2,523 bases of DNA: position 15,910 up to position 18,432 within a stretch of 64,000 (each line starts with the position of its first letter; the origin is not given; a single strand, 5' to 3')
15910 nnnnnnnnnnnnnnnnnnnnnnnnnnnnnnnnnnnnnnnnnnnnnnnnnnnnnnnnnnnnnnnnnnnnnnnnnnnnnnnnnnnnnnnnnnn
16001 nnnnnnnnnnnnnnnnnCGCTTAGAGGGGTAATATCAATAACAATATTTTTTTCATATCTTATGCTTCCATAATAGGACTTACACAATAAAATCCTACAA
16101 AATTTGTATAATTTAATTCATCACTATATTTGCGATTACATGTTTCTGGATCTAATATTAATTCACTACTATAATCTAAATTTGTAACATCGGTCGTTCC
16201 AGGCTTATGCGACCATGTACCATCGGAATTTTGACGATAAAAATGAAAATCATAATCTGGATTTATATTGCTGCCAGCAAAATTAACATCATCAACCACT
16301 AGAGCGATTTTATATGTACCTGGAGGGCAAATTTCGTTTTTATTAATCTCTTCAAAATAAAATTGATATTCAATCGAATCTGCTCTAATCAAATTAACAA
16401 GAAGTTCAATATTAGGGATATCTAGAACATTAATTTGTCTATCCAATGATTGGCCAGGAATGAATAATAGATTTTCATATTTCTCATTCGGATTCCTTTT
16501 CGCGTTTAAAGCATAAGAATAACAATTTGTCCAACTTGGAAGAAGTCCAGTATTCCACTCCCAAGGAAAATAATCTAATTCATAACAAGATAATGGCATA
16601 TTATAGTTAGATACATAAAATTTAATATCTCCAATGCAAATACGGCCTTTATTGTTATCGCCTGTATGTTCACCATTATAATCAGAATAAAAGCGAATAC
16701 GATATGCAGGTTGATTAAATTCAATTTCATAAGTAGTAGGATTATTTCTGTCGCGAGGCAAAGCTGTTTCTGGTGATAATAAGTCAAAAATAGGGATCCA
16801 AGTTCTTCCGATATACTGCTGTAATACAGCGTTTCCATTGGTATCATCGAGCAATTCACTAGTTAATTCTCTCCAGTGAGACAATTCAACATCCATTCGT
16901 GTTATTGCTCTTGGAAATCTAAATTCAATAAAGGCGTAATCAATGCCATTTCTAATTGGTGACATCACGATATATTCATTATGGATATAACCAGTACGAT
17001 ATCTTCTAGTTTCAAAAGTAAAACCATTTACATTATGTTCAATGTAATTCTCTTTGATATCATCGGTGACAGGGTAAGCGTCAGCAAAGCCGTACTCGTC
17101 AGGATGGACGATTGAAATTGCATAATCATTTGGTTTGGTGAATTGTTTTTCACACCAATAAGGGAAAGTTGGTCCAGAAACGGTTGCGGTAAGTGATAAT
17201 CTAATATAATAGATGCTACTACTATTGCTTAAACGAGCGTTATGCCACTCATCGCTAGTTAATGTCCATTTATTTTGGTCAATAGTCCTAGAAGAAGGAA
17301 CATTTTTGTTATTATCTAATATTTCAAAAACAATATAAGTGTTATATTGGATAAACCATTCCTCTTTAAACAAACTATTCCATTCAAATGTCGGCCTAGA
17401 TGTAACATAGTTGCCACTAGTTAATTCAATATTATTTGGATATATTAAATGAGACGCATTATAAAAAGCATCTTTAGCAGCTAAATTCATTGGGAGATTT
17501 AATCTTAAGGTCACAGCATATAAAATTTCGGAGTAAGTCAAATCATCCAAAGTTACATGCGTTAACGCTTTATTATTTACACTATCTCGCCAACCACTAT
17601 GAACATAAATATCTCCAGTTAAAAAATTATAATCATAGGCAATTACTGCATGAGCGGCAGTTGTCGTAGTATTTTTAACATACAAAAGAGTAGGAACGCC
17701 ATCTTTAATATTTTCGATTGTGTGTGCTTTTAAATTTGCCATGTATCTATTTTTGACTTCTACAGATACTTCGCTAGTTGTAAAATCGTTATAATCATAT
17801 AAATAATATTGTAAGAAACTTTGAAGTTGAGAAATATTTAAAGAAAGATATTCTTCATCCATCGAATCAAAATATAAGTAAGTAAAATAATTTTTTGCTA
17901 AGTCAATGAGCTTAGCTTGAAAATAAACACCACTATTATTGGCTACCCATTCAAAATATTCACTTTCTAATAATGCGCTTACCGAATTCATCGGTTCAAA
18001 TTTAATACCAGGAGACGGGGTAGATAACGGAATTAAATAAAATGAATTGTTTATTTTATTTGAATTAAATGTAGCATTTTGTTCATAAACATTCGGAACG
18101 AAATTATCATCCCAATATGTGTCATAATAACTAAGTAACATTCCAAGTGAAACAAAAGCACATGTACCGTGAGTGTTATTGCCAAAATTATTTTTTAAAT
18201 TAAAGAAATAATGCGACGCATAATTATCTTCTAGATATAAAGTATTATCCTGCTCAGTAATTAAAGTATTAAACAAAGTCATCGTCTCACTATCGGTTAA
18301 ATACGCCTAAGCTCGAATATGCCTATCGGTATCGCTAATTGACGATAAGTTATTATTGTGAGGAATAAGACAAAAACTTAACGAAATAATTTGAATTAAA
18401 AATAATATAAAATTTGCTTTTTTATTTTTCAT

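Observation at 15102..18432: Three-gene accessory island between plsY and yneF/efp: a two-headed papain-fold-like exported protein plus two paralogous small lipoproteins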

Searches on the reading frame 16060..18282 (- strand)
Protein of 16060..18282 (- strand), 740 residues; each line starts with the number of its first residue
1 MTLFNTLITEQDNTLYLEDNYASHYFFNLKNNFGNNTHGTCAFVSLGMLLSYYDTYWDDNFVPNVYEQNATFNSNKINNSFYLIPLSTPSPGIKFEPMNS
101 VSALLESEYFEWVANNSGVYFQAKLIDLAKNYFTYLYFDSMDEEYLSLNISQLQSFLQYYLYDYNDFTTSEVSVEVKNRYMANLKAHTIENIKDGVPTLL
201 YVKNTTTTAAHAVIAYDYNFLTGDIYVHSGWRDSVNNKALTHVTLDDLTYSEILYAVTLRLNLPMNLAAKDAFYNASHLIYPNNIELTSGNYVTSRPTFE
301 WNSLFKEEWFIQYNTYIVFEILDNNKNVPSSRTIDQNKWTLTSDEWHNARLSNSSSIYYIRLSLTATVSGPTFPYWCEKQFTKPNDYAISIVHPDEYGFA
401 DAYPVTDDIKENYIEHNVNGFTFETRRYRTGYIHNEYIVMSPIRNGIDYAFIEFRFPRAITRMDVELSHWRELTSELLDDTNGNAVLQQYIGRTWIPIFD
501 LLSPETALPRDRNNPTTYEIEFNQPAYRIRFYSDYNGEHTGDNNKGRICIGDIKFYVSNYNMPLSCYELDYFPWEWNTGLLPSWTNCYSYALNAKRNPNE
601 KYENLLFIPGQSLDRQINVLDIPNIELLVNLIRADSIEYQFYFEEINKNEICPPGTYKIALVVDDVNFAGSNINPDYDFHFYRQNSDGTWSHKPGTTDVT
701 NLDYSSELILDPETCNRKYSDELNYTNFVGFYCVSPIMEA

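Call 6: search_protein_families(library=pfam, proteins=[window:16060-18282:-], max_evalue=1)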
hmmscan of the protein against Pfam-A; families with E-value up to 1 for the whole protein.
window:16060-18282:- (740 aa): 2 families
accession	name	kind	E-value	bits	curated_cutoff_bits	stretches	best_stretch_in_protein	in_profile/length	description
PF24012.1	DUF7326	-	0.036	14.9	27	0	136-193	21-71/76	Family of unknown function (DUF7326)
PF13529.12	Peptidase_C39_2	-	0.42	11.6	24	0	37-82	12-54/143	Peptidase_C39 like family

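Call 7: search_protein_families(library=ncbifam, proteins=[window:16060-18282:-], max_evalue=1)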
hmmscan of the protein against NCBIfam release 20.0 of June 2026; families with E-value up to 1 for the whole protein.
window:16060-18282:- (740 aa): 1 family
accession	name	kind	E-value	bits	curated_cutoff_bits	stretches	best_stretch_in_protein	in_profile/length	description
NF045837.1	Mplas_Cys_pep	subfamily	1.4e-05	25.1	45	1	34-243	32-205/240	putative cysteine peptidase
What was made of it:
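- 17488..18282 (-): A residues 1-265: clan-CA C10/C39-like cysteine peptidase domain. Cys41 codon is 18160-18162; His211 codon is 17650-17652; Asp217 is also invariant. NCBIfam NF045837 E=1.4e-5, below cutoff (call 7).
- On Clan CA cysteine peptidases, C10 / C39_2 group: The window protein scores Peptidase_C39_2 E=0.42 (11.6 bits against a 24-bit cutoff) and NF045837 25.1 bits against a 45-bit cutoff (calls 6, 7).
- Closest known: Pfam DUF7689. Same: The N-terminal domain gives a sub-threshold match to NF045837 (call 7).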

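Call 8: find_homologous_proteins(query=window:16060-18282:-, max_evalue=0.001)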
Query window:16060-18282:- (740 aa): 146 proteins with E <= 0.001 among 8000 candidates; the best 120 are listed.
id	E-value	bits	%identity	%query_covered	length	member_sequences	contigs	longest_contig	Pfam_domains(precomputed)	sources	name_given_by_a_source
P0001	0.0e+0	1717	100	100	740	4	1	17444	-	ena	-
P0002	1.5e-207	710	47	99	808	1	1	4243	PF13529.14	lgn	-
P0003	4.0e-207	708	47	99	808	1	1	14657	-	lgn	-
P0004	2.9e-203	695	46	99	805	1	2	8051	-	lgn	-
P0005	8.6e-202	691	46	99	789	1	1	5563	PF13529.14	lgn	-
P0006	2.5e-201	689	46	99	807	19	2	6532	PF13529.14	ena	-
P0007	7.5e-201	687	46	99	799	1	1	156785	-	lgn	-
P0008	3.0e-194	666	47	98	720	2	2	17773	PF13529.14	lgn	-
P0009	4.6e-194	665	44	100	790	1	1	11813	-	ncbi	-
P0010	2.1e-192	660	44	99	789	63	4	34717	-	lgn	-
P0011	2.4e-188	646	46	99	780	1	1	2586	-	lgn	-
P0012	9.5e-186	638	44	99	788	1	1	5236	-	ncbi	-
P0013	2.0e-185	636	44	98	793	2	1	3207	-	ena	-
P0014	2.9e-185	636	44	99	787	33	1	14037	-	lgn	-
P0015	7.5e-185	635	43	99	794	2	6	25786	-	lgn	-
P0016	8.3e-185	634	45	97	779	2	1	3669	PF24738.2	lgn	-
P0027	1.6e-178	614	44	99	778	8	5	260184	-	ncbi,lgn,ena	-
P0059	2.6e-151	524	40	97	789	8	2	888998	-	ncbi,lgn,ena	-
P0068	7.9e-143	496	46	75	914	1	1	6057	PF00413.31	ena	-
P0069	3.4e-142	494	41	97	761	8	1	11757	PF24738.2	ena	-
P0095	1.3e-78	283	46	46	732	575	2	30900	-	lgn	-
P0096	1.7e-76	276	46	46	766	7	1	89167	-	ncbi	-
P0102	3.8e-69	252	42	47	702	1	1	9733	PF00089.33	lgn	-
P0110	3.4e-51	193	29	74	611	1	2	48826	-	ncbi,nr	ncbi:MAG: hypothetical protein MJ217_01765 [Bacilli bacterium]|nr:hypothetical protein [Bacilli bact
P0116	1.5e-47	181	30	72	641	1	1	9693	PF01640.24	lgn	-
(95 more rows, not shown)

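Call 12: find_encoding_contigs(protein=P0001, flank=10000, max_places=3)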
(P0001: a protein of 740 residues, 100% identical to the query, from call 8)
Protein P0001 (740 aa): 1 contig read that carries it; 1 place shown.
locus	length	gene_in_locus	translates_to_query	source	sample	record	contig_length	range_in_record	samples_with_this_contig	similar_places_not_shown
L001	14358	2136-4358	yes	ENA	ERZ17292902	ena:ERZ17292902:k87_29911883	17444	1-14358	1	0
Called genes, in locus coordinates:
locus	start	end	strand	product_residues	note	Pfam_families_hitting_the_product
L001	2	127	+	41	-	?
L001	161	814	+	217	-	PF00753:Lactamase_B, PF23023:Anti-Pycsar_Apyc1, PF19583:ODP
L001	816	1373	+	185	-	PF08207:EFP_N, PF01132:EFP, PF09285:Elong-fact-P_C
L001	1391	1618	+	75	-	PF03672:UPF0154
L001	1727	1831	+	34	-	-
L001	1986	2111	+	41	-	-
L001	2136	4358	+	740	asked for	-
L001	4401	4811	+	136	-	-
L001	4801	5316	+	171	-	-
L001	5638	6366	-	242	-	PF02660:G3P_acyltransf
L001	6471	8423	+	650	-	PF02518:HATPase_c, PF00204:DNA_gyraseB, PF01751:Toprim, PF00986:DNA_gyraseB_C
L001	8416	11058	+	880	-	PF00521:DNA_topoisoIV, PF03989:DNA_gyraseA_C (weak)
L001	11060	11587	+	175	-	PF09419:PGP_phosphatase (weak), PF13419:HAD_2, PF00702:Hydrolase, PF08282:Hydrolase_3 (faint), PF13242:Hydrolase_like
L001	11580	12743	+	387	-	PF03193:RsgA_GTPase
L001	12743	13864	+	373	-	PF01467:CTP_transf_like, PF08668:HDOD (weak), PF01966:HD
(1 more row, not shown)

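Call 13: find_encoding_contigs(protein=P0007, flank=6000, max_places=2)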
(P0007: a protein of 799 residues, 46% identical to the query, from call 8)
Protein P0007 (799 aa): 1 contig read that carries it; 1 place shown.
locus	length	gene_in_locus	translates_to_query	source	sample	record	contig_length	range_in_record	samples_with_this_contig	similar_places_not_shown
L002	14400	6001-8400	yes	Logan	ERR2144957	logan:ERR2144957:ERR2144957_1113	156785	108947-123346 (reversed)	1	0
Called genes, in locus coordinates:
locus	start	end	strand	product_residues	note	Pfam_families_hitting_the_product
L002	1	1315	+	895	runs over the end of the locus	-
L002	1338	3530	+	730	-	-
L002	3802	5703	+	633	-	-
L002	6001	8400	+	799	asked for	-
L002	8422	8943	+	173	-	-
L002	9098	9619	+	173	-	-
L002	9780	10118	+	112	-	-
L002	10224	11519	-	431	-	PF04326:SLFN_AlbA_2, PF13749:HATPase_c_4, PF12802:MarR_2 (weak)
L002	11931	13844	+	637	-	PF10131:PTPS_related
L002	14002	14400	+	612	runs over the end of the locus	PF14262:Cthe_2159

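Call 14: find_encoding_contigs(protein=P0059, flank=6000, max_places=2)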
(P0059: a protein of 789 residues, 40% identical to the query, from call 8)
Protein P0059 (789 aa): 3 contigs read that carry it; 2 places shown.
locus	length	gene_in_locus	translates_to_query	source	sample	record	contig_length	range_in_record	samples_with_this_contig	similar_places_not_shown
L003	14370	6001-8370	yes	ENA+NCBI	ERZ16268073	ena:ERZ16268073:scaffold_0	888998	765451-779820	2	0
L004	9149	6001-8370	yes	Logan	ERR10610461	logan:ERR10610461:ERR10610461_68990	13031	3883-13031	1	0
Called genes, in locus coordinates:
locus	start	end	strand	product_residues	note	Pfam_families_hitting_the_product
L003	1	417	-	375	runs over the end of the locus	PF00266:Aminotran_5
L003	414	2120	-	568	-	PF06160:EzrA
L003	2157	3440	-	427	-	PF01979:Amidohydro_1, PF07969:Amidohydro_3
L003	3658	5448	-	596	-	PF02368:Big_2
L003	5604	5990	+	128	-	-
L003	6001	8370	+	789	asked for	-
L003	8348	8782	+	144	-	-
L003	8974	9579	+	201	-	PF00163:Ribosomal_S4, PF01479:S4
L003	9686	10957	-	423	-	-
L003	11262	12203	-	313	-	PF07804:HipA_C (weak)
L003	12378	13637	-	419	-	PF00579:tRNA-synt_1b, PF22421:SYY_C-terminal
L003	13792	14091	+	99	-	-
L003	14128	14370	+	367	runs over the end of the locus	PF01595:CNNM, PF00571:CBS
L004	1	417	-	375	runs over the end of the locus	PF00266:Aminotran_5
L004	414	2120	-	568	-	PF06160:EzrA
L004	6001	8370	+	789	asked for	-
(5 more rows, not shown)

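Call 15: find_encoding_contigs(protein=P0027, flank=6000, max_places=2)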
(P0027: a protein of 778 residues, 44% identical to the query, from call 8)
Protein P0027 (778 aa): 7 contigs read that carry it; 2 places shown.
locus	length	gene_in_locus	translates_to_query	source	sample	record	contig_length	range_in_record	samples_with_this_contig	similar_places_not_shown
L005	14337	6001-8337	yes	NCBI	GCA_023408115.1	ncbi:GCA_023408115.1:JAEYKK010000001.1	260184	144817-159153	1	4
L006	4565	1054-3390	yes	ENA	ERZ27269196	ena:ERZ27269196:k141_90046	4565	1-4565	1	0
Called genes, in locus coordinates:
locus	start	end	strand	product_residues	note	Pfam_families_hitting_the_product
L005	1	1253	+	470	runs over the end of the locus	PF02874:ATP-synt_ab_N, PF00006:ATP-synt_ab, PF22919:ATP-synt_VA_C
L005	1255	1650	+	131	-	PF02823:ATP-synt_DE_N, PF00401:ATP-synt_DE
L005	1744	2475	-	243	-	PF02308:MgtC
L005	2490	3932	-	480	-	PF00999:Na_H_Exchanger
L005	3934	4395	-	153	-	-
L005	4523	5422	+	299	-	PF00126:HTH_1, PF03466:LysR_substrate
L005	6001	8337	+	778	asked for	-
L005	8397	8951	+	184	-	-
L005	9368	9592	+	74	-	-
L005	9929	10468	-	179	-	-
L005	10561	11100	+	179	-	PF00719:Pyrophosphatase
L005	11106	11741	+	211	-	PF00923:TAL_FSA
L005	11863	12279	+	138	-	PF07486:Hydrolase_2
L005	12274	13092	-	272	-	PF01636:APH, PF01633:Choline_kinase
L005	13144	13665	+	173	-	PF00588:SpoU_methylase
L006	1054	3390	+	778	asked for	-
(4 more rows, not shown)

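Call 17: find_related_loci(query=A1, collection=genome_contigs, flank=5000)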
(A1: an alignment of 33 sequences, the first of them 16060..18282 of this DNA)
Query A1 (740 aa) in genome_contigs; peptide patterns used: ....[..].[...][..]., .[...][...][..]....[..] (x = any residue, [..] = any of these).
85 stretches matched a pattern; 75 encode a relative of the query (tblastn E <= 1e-3); 74 distinct loci.
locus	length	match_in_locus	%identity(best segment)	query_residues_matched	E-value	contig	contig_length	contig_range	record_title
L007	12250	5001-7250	48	3-737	0e+0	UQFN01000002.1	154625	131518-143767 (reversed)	uncultured Mollicutes bacterium isolate UMGS236 genome assembly, contig: NODE_17_length_154625_cov_54.200945, whole geno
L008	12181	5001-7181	44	3-737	0e+0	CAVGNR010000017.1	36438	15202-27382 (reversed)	Escherichia coli isolate H07629-L1_cleanbin_000009 genome assembly, contig: Spades_H07629-L1_contig_396, whole genome sh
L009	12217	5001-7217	44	3-737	0e+0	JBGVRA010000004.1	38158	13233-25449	MAG: Anaeroplasmataceae bacterium isolate fecal_MAG_151 fecal_MAG_151_contig_0004, whole genome shotgun sequence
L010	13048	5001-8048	45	14-734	0e+0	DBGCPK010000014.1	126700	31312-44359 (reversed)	MAG TPA_asm: Bacilli bacterium isolate MAG11536 contig14, whole genome shotgun sequence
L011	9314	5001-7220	43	2-737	0e+0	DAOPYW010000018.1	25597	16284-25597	MAG TPA_asm: Bacilli bacterium isolate AMR_MDS_1304 NODE_1914_length_25597_cov_10.176141, whole genome shotgun sequence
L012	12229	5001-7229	42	2-737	0e+0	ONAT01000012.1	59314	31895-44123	uncultured Erysipelotrichaceae bacterium isolate RUG131 genome assembly, contig: scaffold_809, whole genome shotgun sequ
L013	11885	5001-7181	42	3-737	0e+0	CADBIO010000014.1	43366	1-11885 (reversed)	MAG: uncultured Erysipelotrichaceae bacterium isolate RUG14006 genome assembly, contig: RUG14006_asm_14, whole genome sh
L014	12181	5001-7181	42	3-737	6e-178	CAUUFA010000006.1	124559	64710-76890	MAG TPA_asm: uncultured Bacilli bacterium isolate ERR10228873_bin.8_MetaWRAP_v1.3_MAG genome assembly, contig: ERZ216596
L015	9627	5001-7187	42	3-736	2e-170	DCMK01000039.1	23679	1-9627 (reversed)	MAG TPA_asm: Bacillales bacterium UBA1624 UBA1624_contig_4026, whole genome shotgun sequence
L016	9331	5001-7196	40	3-736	2e-163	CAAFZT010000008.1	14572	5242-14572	MAG TPA_asm: Bacilli bacterium, isolate HGM10921, WGS project CAAFZT010000000 data, contig: SRS475990_118_k119_37878, wh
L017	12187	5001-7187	42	8-736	4e-171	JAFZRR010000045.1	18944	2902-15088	MAG: Bacilli bacterium isolate RGIG8036 Water_buffalos_Rumen-1__c887119, whole genome shotgun sequence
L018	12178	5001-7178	41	21-737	2e-158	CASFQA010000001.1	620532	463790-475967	uncultured bacterium isolate B31_L2_392392_idba_bin.84 genome assembly, contig: B31_L2_392392_idba_bin.84.fa_scaffold_1,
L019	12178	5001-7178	40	21-737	3e-157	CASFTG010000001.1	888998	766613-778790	uncultured bacterium isolate A3_L3_373373_idba_bin.15 genome assembly, contig: A3_L3_373373_idba_bin.15.fa_scaffold_0, w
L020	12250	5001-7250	46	3-737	0e+0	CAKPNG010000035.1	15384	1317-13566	MAG: uncultured Bacilli bacterium isolate REFINED_METABAT215_TOP10_CONTIGS_1500_ASSEMBLY_K77_MERGED__Hadza_MoBio_hadza-I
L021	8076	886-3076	44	2-734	4e-164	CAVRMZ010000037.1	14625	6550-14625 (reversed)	MAG: uncultured Bacilli bacterium isolate MFD01299.bin.2.1 genome assembly, contig: contig_145075, whole genome shotgun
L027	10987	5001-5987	47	392-734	4e-83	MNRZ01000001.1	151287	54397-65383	MAG: Clostridium sp. CAG:307_30_263 Ley3_66761_scaffold_122, whole genome shotgun sequence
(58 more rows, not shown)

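Call 18: predict_structure(alignment_id=A1)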
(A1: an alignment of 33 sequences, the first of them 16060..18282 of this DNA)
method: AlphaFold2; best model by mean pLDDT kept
length: 740 residues; sequences in the alignment: 33
mean_pLDDT: 85.4   pTM: 0.59
mean pLDDT of the five models: 85.4, 85.1, 84.6, 84.5, 83.5
residues with pLDDT >= 90: 324; 70-90: 339; 50-70: 60; < 50: 17
segments of 3 or more residues with pLDDT < 50: 140-145, 269-271
pLDDT, mean of each block of 10 residues (from residue 1): 85 87 95 88 94 83 88 58 79 90 88 95 94 74 57 92 92 87 85 94 80 95 93 87 91 91 65 71 85 77 84 82 84 91 82 79 77 73 73 85 84 86 91 82 92 91 93 89 95 90 89 91 90 90 91 85 84 87 89 88 82 83 91 94 90 92 75 69 93 88 91 86 81 81
secondary structure, 60 per line:
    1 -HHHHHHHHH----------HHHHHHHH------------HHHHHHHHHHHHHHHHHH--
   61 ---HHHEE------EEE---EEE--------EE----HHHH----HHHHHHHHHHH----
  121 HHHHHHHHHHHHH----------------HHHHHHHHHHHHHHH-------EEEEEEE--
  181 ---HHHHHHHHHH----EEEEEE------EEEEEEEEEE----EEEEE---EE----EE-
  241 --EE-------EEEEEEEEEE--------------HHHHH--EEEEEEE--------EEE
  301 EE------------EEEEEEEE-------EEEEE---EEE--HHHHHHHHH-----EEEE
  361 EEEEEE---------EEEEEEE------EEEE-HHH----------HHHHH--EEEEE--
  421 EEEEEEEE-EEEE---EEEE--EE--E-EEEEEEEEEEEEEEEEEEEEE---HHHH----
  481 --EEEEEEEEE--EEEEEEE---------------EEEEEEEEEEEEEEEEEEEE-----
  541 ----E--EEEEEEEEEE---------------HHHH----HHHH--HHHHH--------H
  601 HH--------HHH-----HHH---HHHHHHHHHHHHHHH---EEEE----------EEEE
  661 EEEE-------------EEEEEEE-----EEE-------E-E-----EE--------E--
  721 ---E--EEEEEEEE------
elements in order (helices of 4 or more, strands of 3 or more residues): H2-10 H21-28 H41-58 E75-77 E81-83 H98-101 H106-116 H121-133 H150-164 E172-178 H184-193 E198-203 E210-219 E224-228 E252-261 H276-280 E283-289 E298-302 E315-322 E330-334 E338-340 H343-351 E357-366 E376-382 E389-392 H407-411 E414-418 E421-428 E430-433 E437-440 E449-469 H473-476 E483-491 E494-500 E516-535 E548-557 H573-576 H581-584 H587-591 H625-639 E643-646 E657-664 E678-684 E690-692 E727-734
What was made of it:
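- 17488..18282 (-): Cys41 sits at the N-terminus of helix 41-58 (call 18).
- Checked: The AF2 model (pLDDT 85) shows about 275 residues of beta structure between the two Cys/His regions (call 18).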

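Call 21: fold_search(model_id=the predicted structure, library=pdb)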
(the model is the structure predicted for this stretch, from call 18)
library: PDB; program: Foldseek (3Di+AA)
matches with E <= 10: 1646; with E <= 0.001: 93
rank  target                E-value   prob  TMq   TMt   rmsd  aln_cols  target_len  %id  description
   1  3bga_B                4.1e-06  0.94  0.11  0.08  20.6       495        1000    8  Crystal structure of beta-galactosidase from Bacteroides thetaiotaomicron VPI-5482 (released 2007-12-11)
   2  6vls_D                7.6e-06  0.63  0.10  0.08  21.2       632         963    7  Structure of C-terminal fragment of Vip3A toxin (released 2020-07-22)
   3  7nit_C                8.1e-06  0.82  0.10  0.07  24.2       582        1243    8  X-ray structure of a multidomain BbgIII from Bifidobacterium bifidum (released 2021-12-22)
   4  6zjq                  1.8e-05  0.92  0.09  0.08  17.6       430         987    7  Cold-adapted beta-D-galactosidase from Arthrobacter sp. 32cB mutant E517Q in complex with galactose (released 2020-08-05)
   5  7nit_B                1.9e-05  0.77  0.11  0.07  26.1       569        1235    8  X-ray structure of a multidomain BbgIII from Bifidobacterium bifidum (released 2021-12-22)
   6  6vls_C                2.4e-05  0.60  0.10  0.08  21.9       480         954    9  Structure of C-terminal fragment of Vip3A toxin (released 2020-07-22)
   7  6se9_A                2.8e-05  0.69  0.09  0.07  17.5       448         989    8  Cold-adapted beta-D-galactosidase from Arthrobacter sp. 32cB mutant E441Q in complex with lactose bound in shallow mod (released 2019-09-11)
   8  7vrp_C                3.0e-05  0.82  0.11  0.18  21.1       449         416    9  Structure of infectious bursal disease virus Gx strain (released 2022-03-30)
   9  6q63_A                3.4e-05  0.96  0.10  0.10  16.5       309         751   13  BT0459 (released 2019-05-08)
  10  2df7_O                3.4e-05  0.89  0.12  0.19  21.3       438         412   10  Crystal structure of infectious bursal disease virus VP2 subviral particle (released 2006-06-27)
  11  6zjs                  4.0e-05  0.89  0.09  0.08  17.7       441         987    6  Cold-adapted beta-D-galactosidase from Arthrobacter sp. 32cB mutant E441Q in complex with galactose (released 2020-08-05)
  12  2df7_N                5.0e-05  0.82  0.11  0.18  21.5       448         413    9  Crystal structure of infectious bursal disease virus VP2 subviral particle (released 2006-06-27)
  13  2df7_B                5.0e-05  0.80  0.11  0.18  21.4       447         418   10  Crystal structure of infectious bursal disease virus VP2 subviral particle (released 2006-06-27)
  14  7vrp_F                5.6e-05  0.82  0.12  0.19  21.3       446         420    7  Structure of infectious bursal disease virus Gx strain (released 2022-03-30)
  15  2vng_B                6.3e-05  1.00  0.14  0.47   9.4       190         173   10  Family 51 carbohydrate binding module from a family 98 glycoside hydrolase produced by Clostridium perfringens in comp (released 2008-02-19)
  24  2ygl_A                1.0e-04  0.99  0.15  0.27  14.3       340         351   10  The X-ray crystal structure of tandem CBM51 modules of Sp3GH98, the family 98 glycoside hydrolase from Streptococcus p (released 2011-06-22)
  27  2vng_A                1.1e-04  1.00  0.14  0.47   9.5       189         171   11  Family 51 carbohydrate binding module from a family 98 glycoside hydrolase produced by Clostridium perfringens in comp (released 2008-02-19)
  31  2ygl_B                1.2e-04  0.98  0.15  0.26  13.6       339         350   10  The X-ray crystal structure of tandem CBM51 modules of Sp3GH98, the family 98 glycoside hydrolase from Streptococcus p (released 2011-06-22)
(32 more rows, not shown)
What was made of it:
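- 16612..17118 (-): A residues 389-557: jelly-roll / CBM-like beta-sandwich; the most conserved module of the family. Foldseek: CBM51 2vng prob 1.0, plus GH2 and EndoS sandwich domains (call 21).
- On Carbohydrate-binding-module-like jelly roll (CBM51 / galactose-binding-like): Foldseek: CBM51 2vng prob 1.00, TM(target) 0.47; 2ygl prob 0.99 (call 21).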

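Call 22: search_protein_families(library=pfam, alignment_id=A1, max_evalue=0.1)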
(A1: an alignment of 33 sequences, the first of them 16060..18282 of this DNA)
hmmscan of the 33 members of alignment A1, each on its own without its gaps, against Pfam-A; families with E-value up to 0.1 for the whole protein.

A. member 1, window:16060-18282:- (740 aa): 1 family
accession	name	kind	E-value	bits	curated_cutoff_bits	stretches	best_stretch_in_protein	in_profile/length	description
PF24012.1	DUF7326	-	0.036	14.9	27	0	136-193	21-71/76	Family of unknown function (DUF7326)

B. families by the number of members that match (of 33 scanned): 8 families
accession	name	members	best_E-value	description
PF13529.12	Peptidase_C39_2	13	1.4e-05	Peptidase_C39 like family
PF24738.1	DUF7689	6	1e-05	Domain of unknown function (DUF7689)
PF01640.23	Peptidase_C10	2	0.0036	Peptidase C10 family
PF15580.11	Imm53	2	0.029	Immunity protein 53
PF11654.13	NCE101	1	0.0098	Non-classical export protein 1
PF24012.1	DUF7326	1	0.036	Family of unknown function (DUF7326)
PF16323.11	DUF4959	1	0.068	Domain of unknown function (DUF4959)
PF14399.12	BtrH_N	1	0.098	Butirosin biosynthesis protein H, N-terminal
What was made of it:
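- On Effector-immunity (polymorphic toxin-like) modules: No delivery-domain Pfam hits (calls 6, 22).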

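Call 23: search_solved_structures(query=A1, max_evalue=10, show_alignments=3)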
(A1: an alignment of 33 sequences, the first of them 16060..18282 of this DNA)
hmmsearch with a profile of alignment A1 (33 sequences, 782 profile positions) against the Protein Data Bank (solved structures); distinct sequences matched with E-value up to 10: 0.
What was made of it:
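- Tried and rejected: No hits (call 23).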
